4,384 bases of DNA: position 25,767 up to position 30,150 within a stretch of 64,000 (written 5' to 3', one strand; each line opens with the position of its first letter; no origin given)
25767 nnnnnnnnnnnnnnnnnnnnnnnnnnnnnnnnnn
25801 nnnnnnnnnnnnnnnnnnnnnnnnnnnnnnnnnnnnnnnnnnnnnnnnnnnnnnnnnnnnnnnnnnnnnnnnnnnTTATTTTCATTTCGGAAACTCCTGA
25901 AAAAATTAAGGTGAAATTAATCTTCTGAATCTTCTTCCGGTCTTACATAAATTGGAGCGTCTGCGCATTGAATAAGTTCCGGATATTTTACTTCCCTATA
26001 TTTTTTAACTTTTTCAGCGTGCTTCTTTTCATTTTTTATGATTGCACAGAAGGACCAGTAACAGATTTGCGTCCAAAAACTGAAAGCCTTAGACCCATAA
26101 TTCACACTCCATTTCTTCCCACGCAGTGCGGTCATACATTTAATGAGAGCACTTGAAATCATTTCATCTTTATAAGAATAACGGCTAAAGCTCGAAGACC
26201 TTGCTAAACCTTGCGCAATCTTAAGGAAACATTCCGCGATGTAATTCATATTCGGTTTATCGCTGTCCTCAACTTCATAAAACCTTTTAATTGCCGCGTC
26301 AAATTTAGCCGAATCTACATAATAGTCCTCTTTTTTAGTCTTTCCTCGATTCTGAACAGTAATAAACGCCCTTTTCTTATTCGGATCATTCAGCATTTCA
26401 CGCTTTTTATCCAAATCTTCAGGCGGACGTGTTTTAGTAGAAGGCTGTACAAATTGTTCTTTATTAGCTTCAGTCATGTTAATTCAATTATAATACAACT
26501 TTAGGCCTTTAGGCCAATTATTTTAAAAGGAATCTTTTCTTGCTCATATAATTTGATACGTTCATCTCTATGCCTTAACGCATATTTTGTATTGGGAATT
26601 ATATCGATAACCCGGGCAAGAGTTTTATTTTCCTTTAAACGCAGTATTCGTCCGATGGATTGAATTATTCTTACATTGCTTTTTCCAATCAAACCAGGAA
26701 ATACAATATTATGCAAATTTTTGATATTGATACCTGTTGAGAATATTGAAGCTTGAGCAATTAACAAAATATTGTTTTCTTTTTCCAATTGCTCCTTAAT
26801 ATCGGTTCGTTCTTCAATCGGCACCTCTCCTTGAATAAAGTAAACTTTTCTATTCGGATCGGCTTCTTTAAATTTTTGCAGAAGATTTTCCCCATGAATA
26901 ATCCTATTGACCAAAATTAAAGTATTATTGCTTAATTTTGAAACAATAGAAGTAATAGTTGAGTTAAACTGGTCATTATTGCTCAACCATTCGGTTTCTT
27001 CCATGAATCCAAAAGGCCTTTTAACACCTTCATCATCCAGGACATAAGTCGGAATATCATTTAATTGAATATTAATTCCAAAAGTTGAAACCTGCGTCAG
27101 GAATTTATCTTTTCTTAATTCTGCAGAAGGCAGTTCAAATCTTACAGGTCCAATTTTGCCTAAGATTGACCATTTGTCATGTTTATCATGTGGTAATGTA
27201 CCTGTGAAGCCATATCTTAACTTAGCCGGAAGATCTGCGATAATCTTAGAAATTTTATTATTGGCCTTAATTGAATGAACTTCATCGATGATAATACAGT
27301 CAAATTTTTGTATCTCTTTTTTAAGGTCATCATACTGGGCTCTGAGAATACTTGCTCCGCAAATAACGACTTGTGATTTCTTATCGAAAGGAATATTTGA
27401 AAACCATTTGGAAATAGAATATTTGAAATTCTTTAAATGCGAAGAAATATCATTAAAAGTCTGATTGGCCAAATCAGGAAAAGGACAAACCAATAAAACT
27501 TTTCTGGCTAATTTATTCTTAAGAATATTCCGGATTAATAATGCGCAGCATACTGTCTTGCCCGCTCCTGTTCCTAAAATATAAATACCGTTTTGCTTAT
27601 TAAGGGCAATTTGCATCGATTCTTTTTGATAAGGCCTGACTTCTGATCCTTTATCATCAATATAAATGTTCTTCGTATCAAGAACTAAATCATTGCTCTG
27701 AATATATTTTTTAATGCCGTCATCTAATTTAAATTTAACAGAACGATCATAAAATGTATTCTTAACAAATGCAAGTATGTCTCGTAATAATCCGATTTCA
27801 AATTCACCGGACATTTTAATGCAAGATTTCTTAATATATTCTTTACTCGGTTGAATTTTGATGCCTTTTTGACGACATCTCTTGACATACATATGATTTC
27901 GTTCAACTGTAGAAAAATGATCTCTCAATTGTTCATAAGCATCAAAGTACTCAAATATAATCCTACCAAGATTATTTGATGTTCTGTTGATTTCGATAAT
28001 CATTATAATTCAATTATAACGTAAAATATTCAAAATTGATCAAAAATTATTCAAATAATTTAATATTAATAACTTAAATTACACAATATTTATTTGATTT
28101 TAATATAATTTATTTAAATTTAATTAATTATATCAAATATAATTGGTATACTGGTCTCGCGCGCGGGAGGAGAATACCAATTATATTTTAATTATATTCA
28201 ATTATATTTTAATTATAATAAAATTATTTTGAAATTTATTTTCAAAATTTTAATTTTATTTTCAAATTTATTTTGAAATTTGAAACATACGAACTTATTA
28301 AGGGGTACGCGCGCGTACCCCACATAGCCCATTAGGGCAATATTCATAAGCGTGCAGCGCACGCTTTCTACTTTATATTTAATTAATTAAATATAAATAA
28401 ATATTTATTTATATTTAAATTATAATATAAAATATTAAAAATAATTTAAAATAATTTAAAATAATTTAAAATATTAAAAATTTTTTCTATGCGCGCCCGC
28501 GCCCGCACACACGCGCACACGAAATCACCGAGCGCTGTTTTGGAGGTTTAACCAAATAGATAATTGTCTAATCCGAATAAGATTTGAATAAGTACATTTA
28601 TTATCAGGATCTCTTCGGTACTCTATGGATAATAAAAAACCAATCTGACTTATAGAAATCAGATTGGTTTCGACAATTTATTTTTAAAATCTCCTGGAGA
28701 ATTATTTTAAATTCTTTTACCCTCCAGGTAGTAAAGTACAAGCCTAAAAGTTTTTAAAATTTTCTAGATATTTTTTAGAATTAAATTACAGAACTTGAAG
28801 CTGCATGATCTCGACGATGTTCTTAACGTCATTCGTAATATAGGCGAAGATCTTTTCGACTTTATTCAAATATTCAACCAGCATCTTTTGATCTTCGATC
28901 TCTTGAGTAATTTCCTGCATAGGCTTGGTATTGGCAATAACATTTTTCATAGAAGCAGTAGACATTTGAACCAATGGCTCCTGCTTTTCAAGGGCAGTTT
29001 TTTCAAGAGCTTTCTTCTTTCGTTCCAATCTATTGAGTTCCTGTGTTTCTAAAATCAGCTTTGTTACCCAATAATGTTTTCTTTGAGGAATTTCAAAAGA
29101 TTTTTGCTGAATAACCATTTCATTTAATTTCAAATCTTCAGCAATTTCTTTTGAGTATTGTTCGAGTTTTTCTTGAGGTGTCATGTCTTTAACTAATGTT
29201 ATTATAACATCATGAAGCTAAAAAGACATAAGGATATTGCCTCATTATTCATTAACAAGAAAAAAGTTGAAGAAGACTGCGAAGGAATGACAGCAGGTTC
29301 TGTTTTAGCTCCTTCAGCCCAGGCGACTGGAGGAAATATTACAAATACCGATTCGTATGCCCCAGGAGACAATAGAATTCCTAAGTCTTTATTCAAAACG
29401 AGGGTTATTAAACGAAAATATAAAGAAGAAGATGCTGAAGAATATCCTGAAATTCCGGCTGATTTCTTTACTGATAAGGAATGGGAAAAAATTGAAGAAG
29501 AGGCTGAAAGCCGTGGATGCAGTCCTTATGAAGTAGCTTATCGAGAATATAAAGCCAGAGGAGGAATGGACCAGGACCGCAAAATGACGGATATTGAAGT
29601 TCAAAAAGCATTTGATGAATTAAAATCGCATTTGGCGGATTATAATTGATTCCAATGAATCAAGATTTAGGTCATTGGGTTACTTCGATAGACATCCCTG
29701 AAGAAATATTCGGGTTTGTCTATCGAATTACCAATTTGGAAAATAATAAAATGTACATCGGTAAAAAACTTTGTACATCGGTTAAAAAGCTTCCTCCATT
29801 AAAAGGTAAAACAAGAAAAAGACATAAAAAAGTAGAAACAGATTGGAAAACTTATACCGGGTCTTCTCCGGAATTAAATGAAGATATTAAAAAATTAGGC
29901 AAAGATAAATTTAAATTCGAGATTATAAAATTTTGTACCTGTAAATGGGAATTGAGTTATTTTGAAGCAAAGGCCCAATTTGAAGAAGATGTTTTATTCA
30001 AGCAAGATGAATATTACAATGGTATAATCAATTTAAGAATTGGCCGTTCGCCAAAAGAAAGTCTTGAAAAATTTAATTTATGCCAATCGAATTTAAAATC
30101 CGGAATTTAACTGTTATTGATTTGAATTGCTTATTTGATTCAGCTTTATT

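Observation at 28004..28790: ~780 bp ORF-free locus between gene 28786..29184 and uvsW, with three GC-only palindromic/Z-DNA-prone islands in an almost pure-AT background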

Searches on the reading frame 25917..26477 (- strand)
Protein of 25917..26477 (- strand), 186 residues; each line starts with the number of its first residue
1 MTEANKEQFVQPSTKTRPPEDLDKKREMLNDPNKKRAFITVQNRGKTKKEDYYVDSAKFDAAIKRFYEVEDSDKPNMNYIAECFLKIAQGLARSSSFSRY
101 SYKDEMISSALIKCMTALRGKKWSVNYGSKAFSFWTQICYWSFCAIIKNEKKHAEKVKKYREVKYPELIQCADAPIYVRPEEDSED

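Call 12: search_protein_families(library=phrogs, proteins=[window:25917-26477:-])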
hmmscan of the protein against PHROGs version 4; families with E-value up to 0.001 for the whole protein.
window:25917-26477:- (186 aa): 3 families
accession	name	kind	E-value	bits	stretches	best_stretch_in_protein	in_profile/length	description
phrog_234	-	transcription regulation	1.6e-21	78.3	1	46-162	3-124/181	late sigma transcription factor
phrog_12791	-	transcription regulation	6.3e-06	26.6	1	78-153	167-249/286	sigma factor for late transcription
phrog_12780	-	transcription regulation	0.00081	20.1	0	79-168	56-149/289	RNA polymerase sigma factor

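Call 13: search_protein_families(library=pfam, proteins=[window:25917-26477:-])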
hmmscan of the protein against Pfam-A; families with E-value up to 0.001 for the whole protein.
window:25917-26477:- (186 aa): 0 families

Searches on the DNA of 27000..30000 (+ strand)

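Call 6: search_dna_similar(query=window:27000-30000:+, collection=phages, mode=near, max_rows=20)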
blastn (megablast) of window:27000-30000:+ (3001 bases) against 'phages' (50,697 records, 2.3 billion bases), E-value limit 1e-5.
No match.

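Call 7: search_dna_similar(query=window:28004-28790:+, collection=phages, mode=distant, max_rows=30)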
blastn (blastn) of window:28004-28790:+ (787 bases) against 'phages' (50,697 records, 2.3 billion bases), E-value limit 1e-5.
No match.

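Call 44: search_rna_families(source=window, start=27900, end=28900, threshold=evalue, max_evalue=10, show_alignments=2)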
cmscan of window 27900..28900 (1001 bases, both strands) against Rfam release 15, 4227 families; matches with E-value up to 10: 14.
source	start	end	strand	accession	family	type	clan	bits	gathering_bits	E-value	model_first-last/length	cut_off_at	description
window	28226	28352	+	RF02070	STnc300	Gene; sRNA;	-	27.4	80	0.29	1-159/159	no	Salmonella enterica sRNA STnc300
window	28629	28672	-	RF02433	SpF36_sRNA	Gene; sRNA;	-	24.1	48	0.84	1-51/51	no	Streptococcus sRNA SpF36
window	28576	28652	+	RF01603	snoR29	Gene; snRNA; snoRNA; CD-box;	-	20.6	50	6.7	1-84/84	no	small nucleolar RNA snoR29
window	28629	28694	-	RF02371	PyrG_leader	Cis-reg; leader;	-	20.5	65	6.1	1-78/78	no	PyrG leader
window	28704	28758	-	RF03567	MIR8024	Gene; miRNA;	-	20.1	57.3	0.58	1-86/86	no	MIR8024 microRNA precursor family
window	28639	28717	+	RF02379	csRNA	Gene; sRNA;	-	19.6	57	9.2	1-93/93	no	Cia-dependent small RNA csRNA1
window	28077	28183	+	RF02319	TtnuHACA12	Gene; snRNA; snoRNA; HACA-box;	-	18.7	80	9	1-131/131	no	Tetrahymena snoRNA TtnuHACA12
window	28632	28737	-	RF00514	His_leader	Cis-reg; leader;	-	18.2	49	2.9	1-126/126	no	Histidine operon leader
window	28680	28764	-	RF02316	TtnuHACA9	Gene; snRNA; snoRNA; HACA-box;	-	17.8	100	5.7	1-135/135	no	Tetrahymena snoRNA TtnuHACA9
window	28633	28703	-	RF03152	RAGATH-1-hammerhead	Gene; ribozyme;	-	17.7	56.3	4.8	1-77/77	no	RAGATH-1 hammerhead ribozyme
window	28636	28671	-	RF00744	mir-361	Gene; miRNA;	-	17.1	70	2.2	1-71/71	no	mir-361 microRNA precursor family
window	28214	28338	-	RF02792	sRNA162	Gene; antisense;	-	17.1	78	2.7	1-190/190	no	Archaeal Small RNA 162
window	28349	28412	+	RF02431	SpF22_sRNA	Gene; sRNA;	-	15.8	55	3.2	1-140/140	no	Streptococcus sRNA SpF22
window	28700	28814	-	RF00411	SNORA9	Gene; snRNA; snoRNA; HACA-box;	CL00027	14.3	85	4.6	1-133/133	no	Small nucleolar RNA SNORA9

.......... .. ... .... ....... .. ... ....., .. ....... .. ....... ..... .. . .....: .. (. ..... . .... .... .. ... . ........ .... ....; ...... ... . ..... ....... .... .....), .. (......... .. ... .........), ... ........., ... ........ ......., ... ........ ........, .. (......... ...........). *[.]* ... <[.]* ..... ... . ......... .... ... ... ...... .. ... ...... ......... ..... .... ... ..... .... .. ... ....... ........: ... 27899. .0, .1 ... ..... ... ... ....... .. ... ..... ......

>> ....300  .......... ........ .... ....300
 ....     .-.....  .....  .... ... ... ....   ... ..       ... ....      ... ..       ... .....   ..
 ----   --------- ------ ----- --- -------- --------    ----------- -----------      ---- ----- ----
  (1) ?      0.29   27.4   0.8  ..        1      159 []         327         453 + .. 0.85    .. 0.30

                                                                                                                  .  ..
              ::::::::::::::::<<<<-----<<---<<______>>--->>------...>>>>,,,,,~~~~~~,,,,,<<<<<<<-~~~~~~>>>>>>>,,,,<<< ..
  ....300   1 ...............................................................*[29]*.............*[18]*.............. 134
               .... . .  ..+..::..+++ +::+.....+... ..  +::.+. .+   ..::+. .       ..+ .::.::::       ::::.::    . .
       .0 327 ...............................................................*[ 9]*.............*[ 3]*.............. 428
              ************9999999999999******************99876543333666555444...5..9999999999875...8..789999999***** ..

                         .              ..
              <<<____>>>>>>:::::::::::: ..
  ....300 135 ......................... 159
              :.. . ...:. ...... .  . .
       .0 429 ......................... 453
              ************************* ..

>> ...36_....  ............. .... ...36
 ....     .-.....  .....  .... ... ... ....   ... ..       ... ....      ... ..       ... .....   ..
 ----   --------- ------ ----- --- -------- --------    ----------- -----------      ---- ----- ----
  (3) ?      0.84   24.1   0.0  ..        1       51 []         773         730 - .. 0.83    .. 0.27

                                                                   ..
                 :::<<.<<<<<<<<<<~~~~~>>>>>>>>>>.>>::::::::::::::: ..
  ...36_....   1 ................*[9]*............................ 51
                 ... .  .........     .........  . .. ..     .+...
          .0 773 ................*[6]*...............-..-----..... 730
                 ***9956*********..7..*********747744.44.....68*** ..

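Call 94: search_rna_families(sources=[L013, L014, L015, L019, L036, L038, L160, L162, L030, L008], threshold=gathering)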
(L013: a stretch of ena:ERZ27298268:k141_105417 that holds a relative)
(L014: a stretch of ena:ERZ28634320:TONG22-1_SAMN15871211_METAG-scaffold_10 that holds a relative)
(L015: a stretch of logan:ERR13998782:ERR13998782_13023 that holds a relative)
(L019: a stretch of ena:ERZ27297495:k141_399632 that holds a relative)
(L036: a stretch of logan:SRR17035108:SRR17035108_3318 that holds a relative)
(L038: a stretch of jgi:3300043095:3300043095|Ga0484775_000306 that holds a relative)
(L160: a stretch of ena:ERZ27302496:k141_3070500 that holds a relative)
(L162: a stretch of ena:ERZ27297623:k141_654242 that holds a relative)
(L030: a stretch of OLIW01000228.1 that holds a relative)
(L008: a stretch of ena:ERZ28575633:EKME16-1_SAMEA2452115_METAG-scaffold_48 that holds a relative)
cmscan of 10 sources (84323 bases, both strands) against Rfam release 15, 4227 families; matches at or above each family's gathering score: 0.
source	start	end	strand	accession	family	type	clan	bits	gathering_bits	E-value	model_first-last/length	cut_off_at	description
